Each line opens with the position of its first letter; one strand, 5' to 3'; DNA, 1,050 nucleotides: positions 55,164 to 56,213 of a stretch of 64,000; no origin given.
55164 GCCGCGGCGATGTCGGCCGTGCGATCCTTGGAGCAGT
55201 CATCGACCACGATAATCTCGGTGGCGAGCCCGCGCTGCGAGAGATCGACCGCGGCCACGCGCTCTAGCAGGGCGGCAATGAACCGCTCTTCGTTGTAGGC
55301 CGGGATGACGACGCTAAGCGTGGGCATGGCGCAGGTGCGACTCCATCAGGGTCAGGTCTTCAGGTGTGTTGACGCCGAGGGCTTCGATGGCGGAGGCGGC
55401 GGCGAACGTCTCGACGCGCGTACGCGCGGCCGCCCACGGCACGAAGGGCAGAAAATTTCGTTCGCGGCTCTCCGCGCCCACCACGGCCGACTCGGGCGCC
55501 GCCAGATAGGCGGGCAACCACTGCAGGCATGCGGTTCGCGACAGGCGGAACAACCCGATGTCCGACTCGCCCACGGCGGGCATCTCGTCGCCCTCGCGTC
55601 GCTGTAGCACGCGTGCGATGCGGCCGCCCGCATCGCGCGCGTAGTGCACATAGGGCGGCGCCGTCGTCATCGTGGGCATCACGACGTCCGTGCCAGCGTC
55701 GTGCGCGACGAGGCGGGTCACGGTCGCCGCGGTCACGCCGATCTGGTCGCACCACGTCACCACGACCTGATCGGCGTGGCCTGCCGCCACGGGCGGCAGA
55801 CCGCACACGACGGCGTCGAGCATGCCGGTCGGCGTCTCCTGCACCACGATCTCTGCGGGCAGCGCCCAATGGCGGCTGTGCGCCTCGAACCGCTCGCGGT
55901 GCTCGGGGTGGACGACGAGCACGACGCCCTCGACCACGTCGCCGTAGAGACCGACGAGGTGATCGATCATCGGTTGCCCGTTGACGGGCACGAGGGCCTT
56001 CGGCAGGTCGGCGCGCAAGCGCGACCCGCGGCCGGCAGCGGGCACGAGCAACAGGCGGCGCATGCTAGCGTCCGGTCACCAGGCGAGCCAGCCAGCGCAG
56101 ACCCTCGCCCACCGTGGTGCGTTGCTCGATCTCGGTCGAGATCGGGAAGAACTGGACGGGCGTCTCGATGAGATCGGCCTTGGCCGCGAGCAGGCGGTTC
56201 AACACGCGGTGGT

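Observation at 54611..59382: Four-gene operon combining CofC/CofD-like logic with polyprenyl-phosphate glycosyl transfer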

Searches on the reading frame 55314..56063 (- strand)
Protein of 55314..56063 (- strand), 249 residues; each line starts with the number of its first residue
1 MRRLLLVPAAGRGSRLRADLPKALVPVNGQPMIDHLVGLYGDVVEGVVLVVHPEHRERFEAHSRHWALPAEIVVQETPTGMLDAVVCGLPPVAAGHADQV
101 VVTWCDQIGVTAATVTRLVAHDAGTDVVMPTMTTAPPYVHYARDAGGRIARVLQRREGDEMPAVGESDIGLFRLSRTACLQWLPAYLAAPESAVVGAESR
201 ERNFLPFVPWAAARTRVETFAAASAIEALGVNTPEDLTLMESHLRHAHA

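Call 3: search_protein_families(library=pfam, proteins=[window:55314-56063:-], max_evalue=0.01)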
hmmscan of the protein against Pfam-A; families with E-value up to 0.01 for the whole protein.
window:55314-56063:- (249 aa): 2 families
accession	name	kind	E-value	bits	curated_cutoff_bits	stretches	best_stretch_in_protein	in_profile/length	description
PF12804.13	NTP_transf_3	-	6.7e-21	75.6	27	1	6-157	2-149/160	MobA-like NTP transferase domain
PF01128.25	IspD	-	1.5e-10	41.7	27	1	5-123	3-118/221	2-C-methyl-D-erythritol 4-phosphate cytidylyltransferase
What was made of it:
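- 55314..56063 (-): Stand-alone GlmU-uridyltransferase-like nucleotidyltransferase (249 aa), probably acting on a sugar-1-phosphate. Pfam NTP_transf_3, E 6.7e-21 (call 3).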

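Call 4: search_protein_families(library=ncbifam, proteins=[window:55314-56063:-], max_evalue=0.01)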
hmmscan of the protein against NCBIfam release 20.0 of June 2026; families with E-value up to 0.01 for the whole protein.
window:55314-56063:- (249 aa): 31 families (the best 25 are shown)
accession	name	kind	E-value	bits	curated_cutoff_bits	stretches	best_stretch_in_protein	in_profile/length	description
NF010933.0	PRK14353.1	equivalog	4.3e-18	65.2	505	1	4-245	7-243/453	bifunctional UDP-N-acetylglucosamine diphosphorylase/glucosamine-1-phosphate N-acetyltransferase GlmU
NF010936.0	PRK14356.1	equivalog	2.2e-17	63.1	666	1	6-246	9-245/456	bifunctional UDP-N-acetylglucosamine diphosphorylase/glucosamine-1-phosphate N-acetyltransferase GlmU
NF010932.0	PRK14352.1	equivalog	1.9e-16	59.8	611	1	6-172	10-181/488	bifunctional UDP-N-acetylglucosamine diphosphorylase/glucosamine-1-phosphate N-acetyltransferase GlmU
TIGR01173.1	glmU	equivalog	1.2e-15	57.4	366.85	1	6-246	4-238/452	bifunctional UDP-N-acetylglucosamine diphosphorylase/glucosamine-1-phosphate N-acetyltransferase GlmU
NF010938.0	PRK14358.1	equivalog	6.7e-12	44.7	500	1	7-178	12-185/481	bifunctional N-acetylglucosamine-1-phosphate uridyltransferase/glucosamine-1-phosphate acetyltransferase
NF010935.0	PRK14355.1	equivalog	3.6e-11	42.4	718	1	6-174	7-178/459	bifunctional UDP-N-acetylglucosamine diphosphorylase/glucosamine-1-phosphate N-acetyltransferase GlmU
NF010934.1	PRK14354.1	equivalog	2.6e-10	39.4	450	1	7-178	4-176/447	bifunctional UDP-N-acetylglucosamine diphosphorylase/glucosamine-1-phosphate N-acetyltransferase GlmU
NF010937.0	PRK14357.1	equivalog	3.2e-10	39.5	658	1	6-246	4-231/448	bifunctional UDP-N-acetylglucosamine diphosphorylase/glucosamine-1-phosphate N-acetyltransferase GlmU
TIGR03992.1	Arch_glmU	subfamily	4.3e-10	39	292.1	1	7-152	5-149/393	bifunctional sugar-1-phosphate nucleotidylyltransferase/acetyltransferase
TIGR00453.1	ispD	equivalog_domain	5.7e-10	39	181.3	1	5-72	2-68/219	2-C-methyl-D-erythritol 4-phosphate cytidylyltransferase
NF045782.1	NicBOxredNboR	equivalog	6.1e-09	35.8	260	1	7-124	13-127/206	nicotine blue oxidoreductase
TIGR03310.1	matur_MocA_YgfJ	equivalog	2.6e-08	34.1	186.45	1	6-133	3-128/188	molybdenum cofactor cytidylyltransferase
NF041313.1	UDPGP_AglF_Halo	equivalog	1.4e-07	31.2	400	1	6-108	4-107/234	UTP--glucose-1-phosphate uridylyltransferase AglF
NF045665.1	NTPtran_DVU1551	equivalog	7.6e-07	28.5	315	1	6-133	4-129/359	DVU_1551 family NTP transferase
NF006986.0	PRK09451.1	equivalog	9e-07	28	725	1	7-183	10-184/456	bifunctional UDP-N-acetylglucosamine diphosphorylase/glucosamine-1-phosphate N-acetyltransferase GlmU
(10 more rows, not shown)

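Call 17: search_solved_structures(query=window:55314-56063:-, max_evalue=0.001)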
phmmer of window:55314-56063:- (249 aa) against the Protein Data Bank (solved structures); distinct sequences matched with E-value up to 0.001: 19.
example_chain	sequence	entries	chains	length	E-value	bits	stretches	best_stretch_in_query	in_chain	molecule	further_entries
7k47_A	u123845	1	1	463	1e-11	48.4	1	6-241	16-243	Bifunctional protein GlmU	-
2qkx_A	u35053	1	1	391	1.2e-08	38.3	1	5-135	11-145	Bifunctional protein glmU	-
9dqf_A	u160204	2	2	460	1.3e-08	38.2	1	1-177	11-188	Bifunctional protein GlmU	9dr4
3d8v_A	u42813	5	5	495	1.9e-08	37.7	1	5-135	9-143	Bifunctional protein glmU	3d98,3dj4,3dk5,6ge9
3spt_A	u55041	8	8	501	1.9e-08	37.7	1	5-135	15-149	Bifunctional protein glmU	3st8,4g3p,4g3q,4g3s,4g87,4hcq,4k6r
3foq_A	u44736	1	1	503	1.9e-08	37.7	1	5-135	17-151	Bifunctional protein glmU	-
5vmk_A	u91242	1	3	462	1.6e-07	34.6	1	4-185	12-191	Bifunctional protein GlmU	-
2xwl_A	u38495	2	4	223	5.4e-06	29.6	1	3-151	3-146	2-C-METHYL-D-ERYTHRITOL 4-PHOSPHATE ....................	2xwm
2v0h_A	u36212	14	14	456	1.4e-05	28.3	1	6-183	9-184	BIFUNCTIONAL PROTEIN GLMU | GLUCOSAMINE-1-PHOSPHATE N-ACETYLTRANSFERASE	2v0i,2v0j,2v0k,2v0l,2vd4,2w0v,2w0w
3fww_A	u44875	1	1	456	3.8e-05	26.9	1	6-183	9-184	Bifunctional protein glmU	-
4fce_A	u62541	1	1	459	3.9e-05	26.8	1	6-183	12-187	Bifunctional protein GlmU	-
4aaw_A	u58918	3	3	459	6.9e-05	26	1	4-160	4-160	BIFUNCTIONAL PROTEIN GLMU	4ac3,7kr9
1g95_A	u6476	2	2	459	9.5e-05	25.6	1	4-160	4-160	N-ACETYLGLUCOSAMINE-1-PHOSPHATE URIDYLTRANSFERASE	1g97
1vgw_A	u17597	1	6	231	0.00013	25.2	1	3-56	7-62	4-diphosphocytidyl-2C-methyl-D-erythritol synthase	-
9mh4_A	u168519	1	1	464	0.00013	25.1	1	6-160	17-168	Bifunctional protein GlmU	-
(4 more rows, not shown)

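Call 45: search_solved_structures(query=A3, max_evalue=0.001, show_alignments=1)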
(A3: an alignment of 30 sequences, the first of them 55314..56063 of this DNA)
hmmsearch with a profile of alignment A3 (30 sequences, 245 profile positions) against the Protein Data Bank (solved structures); distinct sequences matched with E-value up to 0.001: 90 (the best 60 are shown).
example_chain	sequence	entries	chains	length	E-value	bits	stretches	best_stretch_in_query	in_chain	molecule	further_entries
9dqf_A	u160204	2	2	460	8.8e-24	87.3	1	1-242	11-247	Bifunctional protein GlmU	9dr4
2v0h_A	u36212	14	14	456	9.1e-20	74.1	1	6-244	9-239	BIFUNCTIONAL PROTEIN GLMU | GLUCOSAMINE-1-PHOSPHATE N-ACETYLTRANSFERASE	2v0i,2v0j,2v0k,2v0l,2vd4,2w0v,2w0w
2qkx_A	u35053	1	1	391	1.4e-19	73.5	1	5-242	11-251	Bifunctional protein glmU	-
3d8v_A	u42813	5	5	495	2.5e-19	72.7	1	5-242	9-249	Bifunctional protein glmU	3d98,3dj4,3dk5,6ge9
3spt_A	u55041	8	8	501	2.6e-19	72.6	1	5-242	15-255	Bifunctional protein glmU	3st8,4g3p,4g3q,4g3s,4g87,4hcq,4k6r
3foq_A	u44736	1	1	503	2.6e-19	72.6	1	5-242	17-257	Bifunctional protein glmU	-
5vmk_A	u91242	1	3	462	4.7e-19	71.8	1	1-242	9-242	Bifunctional protein GlmU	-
4aaw_A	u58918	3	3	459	6.6e-19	71.3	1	1-243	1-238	BIFUNCTIONAL PROTEIN GLMU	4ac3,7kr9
1g95_A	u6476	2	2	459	1.1e-18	70.5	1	1-243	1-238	N-ACETYLGLUCOSAMINE-1-PHOSPHATE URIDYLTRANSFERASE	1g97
7k47_A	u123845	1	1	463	1.8e-18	69.9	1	5-242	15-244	Bifunctional protein GlmU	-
1hm0_A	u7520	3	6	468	2.3e-18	69.5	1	5-243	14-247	N-ACETYLGLUCOSAMINE 1-PHOSPHATE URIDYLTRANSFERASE | UDP-N-ACETYLGLUCOSAMINE-1-PHOSPHATE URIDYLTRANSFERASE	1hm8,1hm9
3fww_A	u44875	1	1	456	2.2e-15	59.8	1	5-242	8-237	Bifunctional protein glmU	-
4fce_A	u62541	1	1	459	2.2e-15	59.7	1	5-242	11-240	Bifunctional protein GlmU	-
9mh4_A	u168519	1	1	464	1.5e-13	53.8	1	5-242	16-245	Bifunctional protein GlmU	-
8cu9_A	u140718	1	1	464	1.5e-13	53.8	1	5-242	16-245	Bifunctional UDP-N-acetylglucosamine diphosphorylase/glucosamine-1-phosphate N-acetyltrans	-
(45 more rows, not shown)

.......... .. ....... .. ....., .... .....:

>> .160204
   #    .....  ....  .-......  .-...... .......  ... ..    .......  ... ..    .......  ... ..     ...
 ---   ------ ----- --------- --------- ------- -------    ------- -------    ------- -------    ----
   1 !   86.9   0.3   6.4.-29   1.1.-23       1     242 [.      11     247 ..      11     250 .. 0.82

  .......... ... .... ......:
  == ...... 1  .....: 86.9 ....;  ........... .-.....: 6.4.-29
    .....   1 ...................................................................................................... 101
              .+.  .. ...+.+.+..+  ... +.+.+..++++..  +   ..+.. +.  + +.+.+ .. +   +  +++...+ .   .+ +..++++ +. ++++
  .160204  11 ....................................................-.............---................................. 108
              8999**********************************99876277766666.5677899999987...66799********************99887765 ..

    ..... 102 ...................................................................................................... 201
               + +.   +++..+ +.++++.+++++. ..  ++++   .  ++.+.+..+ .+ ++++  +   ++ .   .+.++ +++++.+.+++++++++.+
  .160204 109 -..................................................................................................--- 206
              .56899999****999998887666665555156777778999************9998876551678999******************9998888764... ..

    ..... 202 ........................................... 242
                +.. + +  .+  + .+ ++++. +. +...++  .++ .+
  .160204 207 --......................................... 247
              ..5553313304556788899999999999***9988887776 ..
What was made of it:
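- On GlmU (bifunctional): The profile matches the GlmU N-domain end to end, E 8.8e-24 (call 45).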
